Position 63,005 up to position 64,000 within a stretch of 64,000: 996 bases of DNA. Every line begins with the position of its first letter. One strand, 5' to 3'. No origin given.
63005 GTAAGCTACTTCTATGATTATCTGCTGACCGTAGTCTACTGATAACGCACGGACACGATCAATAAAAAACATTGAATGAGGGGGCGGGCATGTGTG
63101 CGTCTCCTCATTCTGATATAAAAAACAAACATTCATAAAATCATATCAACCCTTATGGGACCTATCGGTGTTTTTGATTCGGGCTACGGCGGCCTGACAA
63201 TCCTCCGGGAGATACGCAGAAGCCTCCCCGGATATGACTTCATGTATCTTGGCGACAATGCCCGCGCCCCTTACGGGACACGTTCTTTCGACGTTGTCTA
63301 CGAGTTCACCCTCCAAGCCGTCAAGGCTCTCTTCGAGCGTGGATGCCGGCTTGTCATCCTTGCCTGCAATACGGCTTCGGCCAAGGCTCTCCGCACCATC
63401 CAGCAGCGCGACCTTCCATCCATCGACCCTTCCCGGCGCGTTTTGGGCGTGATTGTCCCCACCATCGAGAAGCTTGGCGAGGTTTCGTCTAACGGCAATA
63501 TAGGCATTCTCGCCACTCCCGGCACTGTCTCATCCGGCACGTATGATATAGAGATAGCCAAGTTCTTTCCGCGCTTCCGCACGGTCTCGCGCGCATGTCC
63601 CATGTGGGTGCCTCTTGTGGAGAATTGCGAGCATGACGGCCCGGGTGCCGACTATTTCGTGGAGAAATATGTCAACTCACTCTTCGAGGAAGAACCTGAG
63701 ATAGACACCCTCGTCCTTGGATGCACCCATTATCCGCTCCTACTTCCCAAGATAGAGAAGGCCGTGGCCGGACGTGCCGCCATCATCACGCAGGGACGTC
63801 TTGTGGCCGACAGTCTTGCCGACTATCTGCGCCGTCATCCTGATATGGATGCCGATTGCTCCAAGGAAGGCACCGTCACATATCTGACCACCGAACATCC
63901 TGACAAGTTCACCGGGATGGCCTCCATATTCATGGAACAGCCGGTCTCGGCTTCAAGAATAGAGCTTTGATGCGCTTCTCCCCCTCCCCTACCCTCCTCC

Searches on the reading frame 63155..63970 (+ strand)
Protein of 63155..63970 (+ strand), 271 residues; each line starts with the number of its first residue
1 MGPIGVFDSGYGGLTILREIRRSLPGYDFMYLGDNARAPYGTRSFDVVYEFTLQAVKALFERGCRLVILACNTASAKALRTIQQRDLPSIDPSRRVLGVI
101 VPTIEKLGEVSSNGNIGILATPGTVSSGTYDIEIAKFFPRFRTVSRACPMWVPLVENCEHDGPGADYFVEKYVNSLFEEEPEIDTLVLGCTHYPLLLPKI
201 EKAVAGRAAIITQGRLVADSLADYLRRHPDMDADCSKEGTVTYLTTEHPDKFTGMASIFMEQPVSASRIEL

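Call 4: search_protein_families(library=ncbifam, proteins=[window:63155-63970:+])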
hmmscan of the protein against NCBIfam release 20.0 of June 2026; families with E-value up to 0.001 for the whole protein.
window:63155-63970:+ (271 aa): 5 families
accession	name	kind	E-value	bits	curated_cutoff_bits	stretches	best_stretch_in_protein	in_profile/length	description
NF002035.0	PRK00865.1-3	equivalog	2.8e-58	197.6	328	1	3-269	5-263/267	glutamate racemase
TIGR00067.1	glut_race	equivalog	5.7e-52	176.6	146.65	1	4-256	1-245/251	glutamate racemase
NF002034.1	PRK00865.1-1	equivalog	4.4e-30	104.8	408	1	6-248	3-237/260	glutamate racemase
NF052483.1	racemase_CuyB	equivalog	1.4e-08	34.9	190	1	53-202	61-205/225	cysteate racemase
TIGR00035.1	asp_race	subfamily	8.1e-05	22.3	93.1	0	43-136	56-141/236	amino acid racemase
